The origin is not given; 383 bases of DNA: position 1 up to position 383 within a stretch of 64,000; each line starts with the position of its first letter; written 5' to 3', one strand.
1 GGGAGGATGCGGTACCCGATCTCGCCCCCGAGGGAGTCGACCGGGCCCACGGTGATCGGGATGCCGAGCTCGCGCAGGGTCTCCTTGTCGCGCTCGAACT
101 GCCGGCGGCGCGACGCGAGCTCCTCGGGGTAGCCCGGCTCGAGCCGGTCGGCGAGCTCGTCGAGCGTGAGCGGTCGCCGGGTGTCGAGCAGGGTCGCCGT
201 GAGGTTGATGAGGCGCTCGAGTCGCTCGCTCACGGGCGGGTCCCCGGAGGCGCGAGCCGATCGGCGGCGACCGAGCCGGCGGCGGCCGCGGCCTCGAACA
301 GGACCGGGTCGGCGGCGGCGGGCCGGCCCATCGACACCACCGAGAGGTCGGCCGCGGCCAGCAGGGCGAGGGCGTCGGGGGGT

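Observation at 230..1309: A DUF3866 gene is translationally embedded between pafA and pafB/C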

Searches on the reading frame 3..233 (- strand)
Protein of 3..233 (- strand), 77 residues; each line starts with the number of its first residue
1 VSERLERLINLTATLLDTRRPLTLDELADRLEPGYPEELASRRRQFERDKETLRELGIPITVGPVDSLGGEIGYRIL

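Call 4: search_protein_families(library=pfam, proteins=[window:3-233:-], max_evalue=0.01)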
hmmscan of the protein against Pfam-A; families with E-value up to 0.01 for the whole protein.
window:3-233:- (77 aa): 1 family
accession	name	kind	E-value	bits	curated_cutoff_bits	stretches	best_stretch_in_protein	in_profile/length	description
PF08279.18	HTH_11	-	0.0086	16.4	25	0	7-32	1-26/55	HTH domain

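Call 5: search_protein_families(library=ncbifam, proteins=[window:3-233:-], max_evalue=0.01)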
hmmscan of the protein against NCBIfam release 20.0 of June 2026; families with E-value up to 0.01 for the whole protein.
window:3-233:- (77 aa): 0 families
